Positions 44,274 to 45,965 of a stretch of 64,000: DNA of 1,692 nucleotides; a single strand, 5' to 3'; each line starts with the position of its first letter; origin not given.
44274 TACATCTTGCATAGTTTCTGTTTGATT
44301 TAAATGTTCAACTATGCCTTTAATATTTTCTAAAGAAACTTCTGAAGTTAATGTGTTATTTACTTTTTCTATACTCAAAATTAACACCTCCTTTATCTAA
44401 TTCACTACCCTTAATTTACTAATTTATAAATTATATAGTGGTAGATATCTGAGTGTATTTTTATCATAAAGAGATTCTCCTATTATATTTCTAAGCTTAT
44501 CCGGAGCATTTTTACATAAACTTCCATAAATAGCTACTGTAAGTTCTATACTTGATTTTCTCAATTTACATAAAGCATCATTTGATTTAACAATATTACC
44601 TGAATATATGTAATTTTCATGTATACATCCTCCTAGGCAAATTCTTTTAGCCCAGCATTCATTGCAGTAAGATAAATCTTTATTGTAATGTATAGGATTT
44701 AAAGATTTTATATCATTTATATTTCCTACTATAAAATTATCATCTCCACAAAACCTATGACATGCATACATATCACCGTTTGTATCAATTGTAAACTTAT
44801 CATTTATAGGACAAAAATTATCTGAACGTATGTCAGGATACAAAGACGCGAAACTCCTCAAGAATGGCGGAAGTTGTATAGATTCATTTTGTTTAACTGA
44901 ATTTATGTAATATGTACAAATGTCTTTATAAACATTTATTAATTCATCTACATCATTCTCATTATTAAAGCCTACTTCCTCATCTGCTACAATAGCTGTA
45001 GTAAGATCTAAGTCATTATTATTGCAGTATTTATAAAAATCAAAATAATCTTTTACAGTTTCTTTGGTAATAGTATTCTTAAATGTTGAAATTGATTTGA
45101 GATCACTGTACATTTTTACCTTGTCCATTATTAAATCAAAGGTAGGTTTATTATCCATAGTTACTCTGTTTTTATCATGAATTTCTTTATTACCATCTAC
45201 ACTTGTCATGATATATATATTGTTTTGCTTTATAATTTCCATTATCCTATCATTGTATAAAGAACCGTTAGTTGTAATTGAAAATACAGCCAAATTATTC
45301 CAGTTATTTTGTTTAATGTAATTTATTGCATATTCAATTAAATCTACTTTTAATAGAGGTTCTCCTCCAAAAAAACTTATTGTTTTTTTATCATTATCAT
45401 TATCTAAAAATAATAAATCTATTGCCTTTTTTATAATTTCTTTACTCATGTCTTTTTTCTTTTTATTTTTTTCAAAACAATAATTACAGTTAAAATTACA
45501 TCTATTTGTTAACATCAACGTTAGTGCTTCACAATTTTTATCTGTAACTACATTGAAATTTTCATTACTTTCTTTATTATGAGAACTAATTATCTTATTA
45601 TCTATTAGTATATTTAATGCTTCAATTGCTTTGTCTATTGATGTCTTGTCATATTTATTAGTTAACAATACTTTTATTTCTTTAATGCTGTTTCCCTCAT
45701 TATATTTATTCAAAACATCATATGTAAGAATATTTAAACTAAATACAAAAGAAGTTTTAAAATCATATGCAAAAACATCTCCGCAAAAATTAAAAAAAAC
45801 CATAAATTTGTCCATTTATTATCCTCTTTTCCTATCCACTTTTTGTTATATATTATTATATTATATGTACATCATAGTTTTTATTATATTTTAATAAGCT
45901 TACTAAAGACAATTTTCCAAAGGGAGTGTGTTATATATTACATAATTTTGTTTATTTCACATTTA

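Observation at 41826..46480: Unannotated RiPP-like gene cluster: two 49-aa CDPC-core precursor peptides, a radical SAM/SPASM maturase and a B12-binding radical SAM enzyme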

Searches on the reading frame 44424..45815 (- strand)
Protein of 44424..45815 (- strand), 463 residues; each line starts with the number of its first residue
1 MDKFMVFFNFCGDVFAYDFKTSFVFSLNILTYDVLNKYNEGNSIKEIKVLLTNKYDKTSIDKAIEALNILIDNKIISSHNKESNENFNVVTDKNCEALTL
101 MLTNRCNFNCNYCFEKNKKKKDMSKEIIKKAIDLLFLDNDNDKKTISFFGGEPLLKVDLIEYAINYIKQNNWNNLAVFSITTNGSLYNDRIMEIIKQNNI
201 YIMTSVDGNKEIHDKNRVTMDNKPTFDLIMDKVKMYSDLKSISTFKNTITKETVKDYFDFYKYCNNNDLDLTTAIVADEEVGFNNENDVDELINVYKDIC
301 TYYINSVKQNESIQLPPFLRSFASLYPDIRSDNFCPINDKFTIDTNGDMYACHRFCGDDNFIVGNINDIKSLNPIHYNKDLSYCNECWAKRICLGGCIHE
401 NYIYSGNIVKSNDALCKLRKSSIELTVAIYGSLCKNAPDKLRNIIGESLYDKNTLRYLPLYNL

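Call 4: search_protein_families(library=pfam, proteins=[window:44424-45815:-], max_evalue=0.1)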
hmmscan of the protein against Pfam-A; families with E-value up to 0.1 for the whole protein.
window:44424-45815:- (463 aa): 3 families
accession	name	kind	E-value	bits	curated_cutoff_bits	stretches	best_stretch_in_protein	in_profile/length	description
PF04055.27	Radical_SAM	-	2.9e-17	63.8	29.5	1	102-254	3-156/166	Radical SAM superfamily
PF13353.11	Fer4_12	-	2.2e-12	47.9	22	1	102-216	11-127/137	4Fe-4S single cluster domain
PF00765.23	Autoind_synth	-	0.04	13.9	24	1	296-365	40-107/183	Autoinducer synthase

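Call 5: search_protein_families(library=ncbifam, proteins=[window:44424-45815:-], max_evalue=0.1)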
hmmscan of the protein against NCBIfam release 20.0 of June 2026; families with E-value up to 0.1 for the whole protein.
window:44424-45815:- (463 aa): 72 families (the best 25 are shown)
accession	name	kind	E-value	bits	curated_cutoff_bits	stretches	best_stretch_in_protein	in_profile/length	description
NF047865.1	rSAM_PapB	equivalog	1.6e-65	221.5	340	1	95-409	2-328/330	PapB family radical SAM/SPASM ranthipeptide maturase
TIGR03906.1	quino_hemo_SAM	equivalog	1.3e-52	179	453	1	14-445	12-462/467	quinohemoprotein amine dehydrogenase maturation protein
TIGR03974.1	rSAM_six_Cys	equivalog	3.7e-52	177.7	425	1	17-429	13-448/451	thioether cross-link-forming SCIFF peptide maturase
TIGR04064.1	rSAM_nif11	equivalog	8.3e-51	173.1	518.7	1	49-437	32-440/459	nif11-like peptide radical SAM maturase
NF040492.1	not_ScfB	exception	1.4e-45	156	855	1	10-429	9-447/450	ScfB-related radical SAM/SPASM orphan maturase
TIGR04068.1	rSAM_ocin_clost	equivalog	2.3e-39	135.6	500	1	6-265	3-263/462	Cys-rich peptide radical SAM maturase CcpM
NF035951.1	rSAM_RumMC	equivalog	4.3e-33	114.7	720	2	8-235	20-258/510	RumMC family radical SAM sactipeptide maturase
TIGR03978.1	rSAM_paired_1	equivalog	2.1e-30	105.9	370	1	94-425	80-446/466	His-Xaa-Ser system radical SAM maturase HxsB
NF041298.1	rSAM_mat_DynA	equivalog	9.5e-30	103.8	450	1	103-417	8-340/356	dynobactin maturation radical SAM/SPASM protein DynA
TIGR04115.1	rSAM_Cxxx_rpt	equivalog_domain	3.7e-29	102.3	350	1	97-421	3-351/359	radical SAM peptide maturase, CXXX-repeat target family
TIGR04280.1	geopep_mat_rSAM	hypoth_equivalog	1.3e-28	100.1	400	1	78-408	62-403/428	geopeptide radical SAM maturase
TIGR03942.1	sulfatase_rSAM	equivalog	6.8e-28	97.8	349.45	1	103-419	8-346/363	anaerobic sulfatase maturase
NF038170.1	lachnocin_rSAM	equivalog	2.7e-26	92.4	550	1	28-434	12-424/440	lachnocin radical SAM maturase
TIGR04083.1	rSAM_pep_methan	hypoth_equivalog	1.9e-24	86.3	300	1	101-420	5-333/376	TIGR04083 family peptide-modifying radical SAM enzyme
NF038107.1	rSAM_NF038107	equivalog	3.1e-24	85.6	600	1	53-401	44-404/444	Cys-every-fifth radical SAM/SPASM peptide maturase CefB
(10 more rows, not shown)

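Call 11: find_encoding_contigs(protein=window:44424-45815:-, flank=8000, max_places=6)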
Protein window:44424-45815:- (463 aa): 2 contigs read that carry it; 1 place shown.
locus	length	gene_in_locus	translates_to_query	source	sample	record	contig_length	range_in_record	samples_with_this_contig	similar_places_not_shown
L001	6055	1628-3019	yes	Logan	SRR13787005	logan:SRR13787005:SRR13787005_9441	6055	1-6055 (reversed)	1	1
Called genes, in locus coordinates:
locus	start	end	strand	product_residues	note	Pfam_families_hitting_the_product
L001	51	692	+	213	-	PF00702:Hydrolase, PF08282:Hydrolase_3 (faint), PF12710:HAD, PF13419:HAD_2, PF13242:Hydrolase_like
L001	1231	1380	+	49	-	-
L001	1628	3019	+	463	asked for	PF04055:Radical_SAM, PF13353:Fer4_12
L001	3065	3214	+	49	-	-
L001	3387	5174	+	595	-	PF02310:B12-binding, PF04055:Radical_SAM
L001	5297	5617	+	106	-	PF12986:DUF3870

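Call 15: find_homologous_proteins(query=window:44424-45815:-, max_evalue=1e-20)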
Query window:44424-45815:- (463 aa): 151 proteins with E <= 1e-20 among 8000 candidates; the best 120 are listed.
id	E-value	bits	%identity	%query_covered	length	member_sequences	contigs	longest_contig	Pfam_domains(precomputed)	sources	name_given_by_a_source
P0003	1.7e-289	978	94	100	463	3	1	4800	PF04055.28,PF13353.12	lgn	-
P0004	2.0e-208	711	85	78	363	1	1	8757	PF04055.28,PF13353.12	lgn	-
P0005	1.9e-60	223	33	98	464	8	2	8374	PF04055.28,PF13353.12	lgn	-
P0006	4.8e-60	222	35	99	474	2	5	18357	PF04055.28,PF13353.12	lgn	-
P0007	9.8e-50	188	32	72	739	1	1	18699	PF13186.12,PF04055.28,PF13353.12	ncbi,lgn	ncbi:MAG: radical SAM protein [archaeon]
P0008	9.5e-44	168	29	90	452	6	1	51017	PF04055.28,PF13353.12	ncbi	-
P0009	9.3e-43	165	29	89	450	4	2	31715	PF13186.12,PF04055.28,PF13353.12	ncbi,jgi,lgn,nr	ncbi:MAG: thioether cross-link-forming SCIFF peptide maturase [Maledivibacter sp.]|jgi:uncharacteriz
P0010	1.3e-38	151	30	89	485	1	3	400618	PF04055.28,PF13353.12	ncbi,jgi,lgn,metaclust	metaclust:\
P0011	2.1e-36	144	28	89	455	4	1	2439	PF04055.28,PF13353.12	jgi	jgi:uncharacterized protein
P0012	1.5e-35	141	29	75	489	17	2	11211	PF04055.28,PF13353.12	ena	-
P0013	5.5e-35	139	26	91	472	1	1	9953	PF04055.28,PF13353.12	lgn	-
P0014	1.8e-34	138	27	91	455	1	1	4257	PF13186.12,PF04055.28,PF13353.12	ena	-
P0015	2.8e-34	137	25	93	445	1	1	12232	PF13186.12,PF04055.28,PF13353.12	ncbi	-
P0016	6.2e-34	136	28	74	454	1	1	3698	PF04055.28,PF13353.12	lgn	-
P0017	1.3e-33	135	27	89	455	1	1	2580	PF13186.12,PF04055.28,PF13353.12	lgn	-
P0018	1.7e-33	134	26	89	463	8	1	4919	PF13186.12,PF04055.28,PF13353.12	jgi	jgi:uncharacterized protein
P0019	3.9e-33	133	27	72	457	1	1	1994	PF13186.12,PF04055.28,PF13353.12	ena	-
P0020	4.5e-33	133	27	74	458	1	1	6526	PF04055.28,PF13353.12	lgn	-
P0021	3.2e-32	130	25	93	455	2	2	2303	PF13186.12,PF04055.28,PF13353.12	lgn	-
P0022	8.7e-32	129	27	72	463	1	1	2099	PF04055.28,PF13353.12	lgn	-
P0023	1.6e-31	128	25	93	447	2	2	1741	PF13186.12,PF04055.28,PF13353.12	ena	-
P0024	1.9e-31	128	27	82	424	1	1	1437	PF04055.28,PF13353.12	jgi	-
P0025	2.0e-31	128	24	80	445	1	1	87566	PF04055.28,PF13353.12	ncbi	ncbi:MAG TPA: thioether cross-link-forming SCIFF peptide maturase [Clostridia bacterium]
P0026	2.5e-31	127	31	63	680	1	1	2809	PF13186.12,PF04055.28,PF13353.12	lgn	-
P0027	2.8e-31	127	24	90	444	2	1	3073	PF13186.12,PF04055.28,PF13353.12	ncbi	-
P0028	5.2e-31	126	26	78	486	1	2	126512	PF04055.28,PF13353.12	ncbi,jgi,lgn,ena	-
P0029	9.8e-31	125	30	75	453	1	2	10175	PF04055.28,PF13353.12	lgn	-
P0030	1.6e-30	125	26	82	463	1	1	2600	PF13186.12,PF04055.28,PF13353.12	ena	-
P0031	1.8e-30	124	26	72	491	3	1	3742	PF13186.12,PF04055.28,PF13353.12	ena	-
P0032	3.4e-30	123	29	71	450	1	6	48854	PF04055.28,PF13353.12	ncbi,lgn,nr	ncbi:MAG: radical SAM protein [Euryarchaeota archaeon]|nr:radical SAM protein [Euryarchaeota archaeo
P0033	3.9e-30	123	25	93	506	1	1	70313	PF04055.28,PF13353.12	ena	-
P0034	4.7e-30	123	28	86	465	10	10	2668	PF04055.28,PF13353.12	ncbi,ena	-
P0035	9.4e-30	122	25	81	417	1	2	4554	PF13186.12,PF04055.28,PF13353.12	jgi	-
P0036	1.0e-29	122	26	75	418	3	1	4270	PF04055.28,PF13353.12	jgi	jgi:uncharacterized protein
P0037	1.1e-29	122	29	73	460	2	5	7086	PF04055.28,PF13353.12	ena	-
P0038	1.4e-29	121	26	93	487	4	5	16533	PF04055.28,PF13353.12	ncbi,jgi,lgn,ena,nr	ncbi:MAG: hypothetical protein COV73_05220 [Candidatus Omnitrophica bacterium CG11_big_fil_rev_8_21_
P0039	2.4e-29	121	26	73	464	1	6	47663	PF04055.28,PF13353.12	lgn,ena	-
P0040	3.2e-29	120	26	72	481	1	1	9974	PF04055.28,PF13353.12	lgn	-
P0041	4.3e-29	120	23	95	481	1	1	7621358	PF04055.28,PF13353.12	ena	-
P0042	5.1e-29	120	30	38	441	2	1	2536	PF04055.28,PF13353.12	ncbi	-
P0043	6.4e-29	119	26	89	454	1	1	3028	PF04055.28,PF13353.12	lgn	-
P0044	6.7e-29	119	39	38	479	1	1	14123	PF04055.28,PF13353.12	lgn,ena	-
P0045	7.5e-29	119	27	66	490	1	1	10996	PF04055.28,PF13353.12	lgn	-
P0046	8.5e-29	119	25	71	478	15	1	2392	PF04055.28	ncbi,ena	-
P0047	1.4e-28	118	29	64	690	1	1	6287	PF13186.12,PF04055.28,PF13353.12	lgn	-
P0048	1.8e-28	118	31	70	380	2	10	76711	PF04055.28,PF13353.12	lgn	-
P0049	2.5e-28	117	27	82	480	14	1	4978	PF04055.28,PF13353.12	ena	-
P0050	3.2e-28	117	25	90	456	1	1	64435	PF04055.28,PF13353.12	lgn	-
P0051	4.5e-28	116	26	73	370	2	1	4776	PF04055.28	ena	-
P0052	4.6e-28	116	25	89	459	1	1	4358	PF04055.28,PF13353.12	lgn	-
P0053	5.8e-28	116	26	71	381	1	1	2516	PF04055.28,PF13353.12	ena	-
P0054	6.0e-28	116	25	91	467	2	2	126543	PF04055.28,PF13353.12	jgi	jgi:uncharacterized protein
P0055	6.5e-28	116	25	83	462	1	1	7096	PF04055.28,PF13353.12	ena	-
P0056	9.5e-28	115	27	69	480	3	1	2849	PF04055.28,PF13353.12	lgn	-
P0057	1.2e-27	115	25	96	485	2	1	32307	PF04055.28,PF13353.12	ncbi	ncbi:MAG: radical SAM protein [Candidatus Omnitrophota bacterium]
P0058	5.5e-27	113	26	95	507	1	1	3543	PF04055.28,PF13353.12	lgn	-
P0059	5.8e-27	113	26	72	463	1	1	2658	PF04055.28,PF13353.12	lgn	-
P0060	9.5e-27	112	31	71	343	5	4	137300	PF04055.28,PF13353.12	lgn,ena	-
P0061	9.5e-27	112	26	71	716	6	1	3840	PF04055.28,PF13353.12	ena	-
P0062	1.3e-26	112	21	93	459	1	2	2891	PF13186.12,PF04055.28,PF13353.12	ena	-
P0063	1.5e-26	112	29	72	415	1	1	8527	PF04055.28,PF13353.12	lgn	-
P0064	1.5e-26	111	27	73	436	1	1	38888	PF04055.28,PF13353.12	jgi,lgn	-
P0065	1.8e-26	111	23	82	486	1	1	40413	PF04055.28,PF13353.12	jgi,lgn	-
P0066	2.1e-26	111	28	73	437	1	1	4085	PF13186.12,PF04055.28,PF13353.12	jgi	jgi:uncharacterized protein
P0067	2.7e-26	111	25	90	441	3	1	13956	PF13186.12,PF04055.28,PF13353.12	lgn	-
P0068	3.3e-26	110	24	81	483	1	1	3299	PF04055.28,PF13353.12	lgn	-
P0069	3.4e-26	110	24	81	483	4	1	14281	PF04055.28,PF13353.12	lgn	-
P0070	4.1e-26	110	28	67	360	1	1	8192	PF04055.28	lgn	-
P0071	6.5e-26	109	25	81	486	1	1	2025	PF04055.28,PF13353.12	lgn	-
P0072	7.2e-26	109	30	64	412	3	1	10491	PF04055.28,PF13353.12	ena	-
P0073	8.1e-26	109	26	91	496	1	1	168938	PF04055.28,PF13353.12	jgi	jgi:uncharacterized protein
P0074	8.1e-26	109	26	82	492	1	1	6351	PF04055.28,PF13353.12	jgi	-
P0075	9.5e-26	109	27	76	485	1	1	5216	PF04055.28,PF13353.12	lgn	-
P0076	9.6e-26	109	24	91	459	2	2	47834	PF04055.28,PF13353.12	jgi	-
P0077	1.5e-25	108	37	34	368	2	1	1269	PF04055.28,PF13353.12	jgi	jgi:uncharacterized protein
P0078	1.7e-25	108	29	71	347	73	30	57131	PF04055.28,PF13353.12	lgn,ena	-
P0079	1.9e-25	108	25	76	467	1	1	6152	PF04055.28,PF13353.12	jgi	-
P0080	3.1e-25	107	24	72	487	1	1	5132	PF04055.28,PF13353.12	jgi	jgi:uncharacterized protein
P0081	3.1e-25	107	24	82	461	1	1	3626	PF04055.28,PF13353.12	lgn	-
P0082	3.1e-25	107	28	73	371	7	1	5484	PF04055.28,PF13353.12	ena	-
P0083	4.6e-25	107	25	75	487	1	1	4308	PF04055.28,PF13353.12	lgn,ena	-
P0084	5.2e-25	106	23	73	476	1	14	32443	PF04055.28,PF13353.12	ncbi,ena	-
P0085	6.0e-25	106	29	76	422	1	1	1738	PF04055.28,PF13353.12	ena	-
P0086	8.0e-25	106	25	70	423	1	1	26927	PF04055.28,PF13353.12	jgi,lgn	jgi:uncharacterized protein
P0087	1.0e-24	105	25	83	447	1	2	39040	PF04055.28,PF13353.12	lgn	-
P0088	1.0e-24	105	24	90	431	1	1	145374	PF04055.28,PF13353.12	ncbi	-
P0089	1.1e-24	105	27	70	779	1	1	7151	PF04055.28,PF13353.12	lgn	-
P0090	1.1e-24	105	30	64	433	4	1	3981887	PF04055.28,PF13353.12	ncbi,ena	-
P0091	1.1e-24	105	25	83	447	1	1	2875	PF04055.28,PF13353.12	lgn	-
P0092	1.2e-24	105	24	79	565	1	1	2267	PF04055.28,PF13353.12,PF05402.19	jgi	jgi:uncharacterized protein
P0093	1.3e-24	105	29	87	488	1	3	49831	PF04055.28,PF13353.12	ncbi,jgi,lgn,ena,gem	jgi:uncharacterized protein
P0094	1.4e-24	105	25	83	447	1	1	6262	PF04055.28,PF13353.12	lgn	-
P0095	1.5e-24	105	25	83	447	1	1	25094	PF04055.28,PF13353.12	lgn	-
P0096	1.6e-24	105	29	82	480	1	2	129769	PF04055.28,PF13353.12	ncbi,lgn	-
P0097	1.9e-24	105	27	74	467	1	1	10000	PF04055.28,PF13353.12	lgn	-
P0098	2.3e-24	104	28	66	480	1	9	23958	PF04055.28,PF13353.12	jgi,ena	-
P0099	3.6e-24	104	27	65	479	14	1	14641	PF04055.28,PF13353.12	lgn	-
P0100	6.1e-24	103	26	72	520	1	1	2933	PF04055.28,PF13353.12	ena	-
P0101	7.4e-24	103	25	82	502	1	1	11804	PF04055.28,PF13353.12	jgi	jgi:uncharacterized protein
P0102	1.1e-23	102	43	30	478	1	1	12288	PF04055.28,PF13353.12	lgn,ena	-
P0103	1.2e-23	102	28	65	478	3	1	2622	PF04055.28,PF13353.12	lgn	-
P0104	1.3e-23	102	30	67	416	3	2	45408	PF04055.28,PF13353.12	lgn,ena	-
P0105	1.5e-23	102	26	78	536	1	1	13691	PF04055.28,PF13353.12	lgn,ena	-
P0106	2.3e-23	101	43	29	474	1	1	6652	PF04055.28,PF13353.12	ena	-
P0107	2.5e-23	101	27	69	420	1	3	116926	PF04055.28,PF13353.12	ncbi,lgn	-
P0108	2.7e-23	101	25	65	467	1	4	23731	PF04055.28,PF13353.12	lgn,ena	-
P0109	3.4e-23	100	30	70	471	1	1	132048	PF04055.28,PF13353.12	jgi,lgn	jgi:uncharacterized protein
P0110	3.5e-23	100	29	72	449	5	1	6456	PF04055.28,PF13353.12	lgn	-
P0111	5.3e-23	100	28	69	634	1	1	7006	PF13419.13,PF00702.33,PF04055.28,PF13353.12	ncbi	ncbi:MAG: HAD hydrolase-like protein [Candidatus Micrarchaeaceae archaeon]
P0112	5.3e-23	100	27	78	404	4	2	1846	PF04055.28,PF13353.12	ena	-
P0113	5.6e-23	100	25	68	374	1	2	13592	PF04055.28,PF13353.12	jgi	-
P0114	5.6e-23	100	26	66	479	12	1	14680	PF04055.28,PF13353.12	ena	-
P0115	5.9e-23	100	22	75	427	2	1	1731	PF04055.28,PF13353.12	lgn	-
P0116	6.3e-23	100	25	70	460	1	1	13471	PF04055.28,PF13353.12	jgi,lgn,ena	-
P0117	6.7e-23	99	29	71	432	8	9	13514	PF13186.12,PF04055.28,PF13353.12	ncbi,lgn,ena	-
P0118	8.2e-23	99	28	69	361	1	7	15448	PF04055.28,PF13353.12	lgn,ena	-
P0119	8.5e-23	99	41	30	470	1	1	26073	PF04055.28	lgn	-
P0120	9.0e-23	99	34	37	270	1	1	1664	PF04055.28,PF13353.12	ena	-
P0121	1.1e-22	99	25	84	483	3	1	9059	PF04055.28,PF13353.12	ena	-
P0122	1.3e-22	99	28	65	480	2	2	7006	PF04055.28,PF13353.12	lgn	-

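Call 16: find_related_loci(query=window:44424-45815:-, collection=genome_contigs, flank=8000)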
Query window:44424-45815:- (463 aa) in genome_contigs; peptide patterns used: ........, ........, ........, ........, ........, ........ (x = any residue, [..] = any of these).
45 stretches matched a pattern, but none encodes a relative of the query by tblastn (E <= 1e-3).

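Call 17: find_encoding_contigs(protein=P0004, flank=10000, max_places=4)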
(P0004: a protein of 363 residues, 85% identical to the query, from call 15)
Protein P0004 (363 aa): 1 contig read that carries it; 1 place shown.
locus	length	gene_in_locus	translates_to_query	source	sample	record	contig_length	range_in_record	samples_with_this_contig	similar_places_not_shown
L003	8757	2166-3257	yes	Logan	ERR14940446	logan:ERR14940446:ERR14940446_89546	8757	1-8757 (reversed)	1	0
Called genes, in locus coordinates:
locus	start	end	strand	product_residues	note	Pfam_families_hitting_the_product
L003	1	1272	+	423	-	?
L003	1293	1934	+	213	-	PF00702:Hydrolase, PF08282:Hydrolase_3 (faint), PF12710:HAD, PF13419:HAD_2, PF13242:Hydrolase_like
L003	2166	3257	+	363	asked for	PF04055:Radical_SAM, PF13353:Fer4_12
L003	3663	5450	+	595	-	PF02310:B12-binding, PF04055:Radical_SAM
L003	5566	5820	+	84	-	-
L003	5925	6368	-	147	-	PF13545:HTH_Crp_2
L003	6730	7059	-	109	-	PF01855:POR_N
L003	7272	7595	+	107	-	PF12986:DUF3870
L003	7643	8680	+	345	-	PF01212:Beta_elim_lyase, PF01041:DegT_DnrJ_EryC1 (faint), PF00202:Aminotran_3 (weak)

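Call 18: find_encoding_contigs(protein=P0005, flank=10000, max_places=4)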
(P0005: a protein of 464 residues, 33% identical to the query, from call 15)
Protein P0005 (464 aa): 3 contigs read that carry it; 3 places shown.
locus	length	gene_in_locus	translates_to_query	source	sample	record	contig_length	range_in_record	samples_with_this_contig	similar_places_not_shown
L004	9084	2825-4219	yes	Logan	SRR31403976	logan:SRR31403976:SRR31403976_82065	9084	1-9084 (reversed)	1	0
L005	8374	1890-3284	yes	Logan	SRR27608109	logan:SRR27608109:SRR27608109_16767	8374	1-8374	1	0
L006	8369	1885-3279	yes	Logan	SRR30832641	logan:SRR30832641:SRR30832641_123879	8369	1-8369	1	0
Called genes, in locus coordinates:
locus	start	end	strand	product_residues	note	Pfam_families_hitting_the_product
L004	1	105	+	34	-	?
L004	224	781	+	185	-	-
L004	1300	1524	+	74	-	-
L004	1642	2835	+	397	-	PF02163:Peptidase_M50 (faint)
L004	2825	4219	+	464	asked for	PF04055:Radical_SAM, PF13353:Fer4_12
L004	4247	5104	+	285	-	-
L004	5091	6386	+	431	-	PF02624:YcaO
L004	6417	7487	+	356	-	PF04055:Radical_SAM, PF13353:Fer4_12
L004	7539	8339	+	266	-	PF13485:Peptidase_MA_2 (weak)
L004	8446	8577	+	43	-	-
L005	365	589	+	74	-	-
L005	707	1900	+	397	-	PF02163:Peptidase_M50 (faint)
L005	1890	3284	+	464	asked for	PF04055:Radical_SAM, PF13353:Fer4_12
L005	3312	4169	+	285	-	-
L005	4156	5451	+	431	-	PF02624:YcaO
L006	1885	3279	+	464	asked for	PF04055:Radical_SAM, PF13353:Fer4_12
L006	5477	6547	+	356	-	PF04055:Radical_SAM, PF13353:Fer4_12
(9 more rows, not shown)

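Call 19: find_encoding_contigs(protein=P0006, flank=10000, max_places=4)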
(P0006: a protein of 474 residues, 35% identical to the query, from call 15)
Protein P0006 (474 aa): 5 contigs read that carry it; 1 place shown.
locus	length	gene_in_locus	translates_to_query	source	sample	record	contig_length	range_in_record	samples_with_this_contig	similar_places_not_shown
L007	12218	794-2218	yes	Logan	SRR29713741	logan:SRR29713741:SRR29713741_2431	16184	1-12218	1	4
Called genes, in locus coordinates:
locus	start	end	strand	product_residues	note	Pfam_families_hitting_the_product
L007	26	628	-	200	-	-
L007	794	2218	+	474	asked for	PF04055:Radical_SAM, PF13353:Fer4_12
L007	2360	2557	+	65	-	-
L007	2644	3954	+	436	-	PF03572:Peptidase_S41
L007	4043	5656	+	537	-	PF00664:ABC_membrane, PF00005:ABC_tran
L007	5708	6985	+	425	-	PF03572:Peptidase_S41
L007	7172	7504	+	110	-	-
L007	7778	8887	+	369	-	PF03773:ArsP_1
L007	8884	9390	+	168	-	-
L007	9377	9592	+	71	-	-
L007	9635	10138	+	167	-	-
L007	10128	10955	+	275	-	PF00005:ABC_tran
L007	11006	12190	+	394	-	PF13379:NMT1_2, PF09084:NMT1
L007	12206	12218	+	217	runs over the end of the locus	PF00528:BPD_transp_1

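Call 37: search_solved_structures(query=window:44424-45815:-, max_evalue=0.001)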
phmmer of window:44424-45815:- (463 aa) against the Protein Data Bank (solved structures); distinct sequences matched with E-value up to 0.001: 12.
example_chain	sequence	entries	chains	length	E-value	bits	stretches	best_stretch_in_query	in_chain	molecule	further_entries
5wgg_A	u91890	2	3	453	6e-44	153.9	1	8-427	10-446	Radical SAM domain protein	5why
4k37_A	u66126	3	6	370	6.3e-13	51.6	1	103-398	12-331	Anaerobic sulfatase-maturating enzyme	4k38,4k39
4k36_A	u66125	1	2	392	6.8e-13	51.5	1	103-397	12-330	Anaerobic sulfatase-maturating enzyme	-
8vpo_A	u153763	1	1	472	3.2e-11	46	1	73-423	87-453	Radical SAM core domain-containing protein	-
9gm3_A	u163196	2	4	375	1.1e-08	37.7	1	100-240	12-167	ChlB radical SAM domain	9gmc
9dfn_A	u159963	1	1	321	1.4e-05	27.5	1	100-197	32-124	Radical SAM core domain-containing protein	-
6efn_A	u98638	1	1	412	1.8e-05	27.1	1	98-266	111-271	Sporulation killing factor maturation protein SkfB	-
9dfu_A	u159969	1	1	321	2.1e-05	26.9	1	101-197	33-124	Radical SAM core domain-containing protein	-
5vsl_A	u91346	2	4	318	0.00015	24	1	82-192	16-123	Radical S-adenosyl methionine domain-containing protein 2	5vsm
6q2p_A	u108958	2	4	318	0.00016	24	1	82-192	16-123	Radical S-adenosyl methionine domain-containing protein 2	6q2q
7n7h_A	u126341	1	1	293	0.00022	23.5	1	101-191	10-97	VIPERIN-LIKE ENZYME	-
7tol_A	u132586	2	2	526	0.00068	21.9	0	100-166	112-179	glycerol dibiphytanyl glycerol tetraether - macrocyclic archaeol synthase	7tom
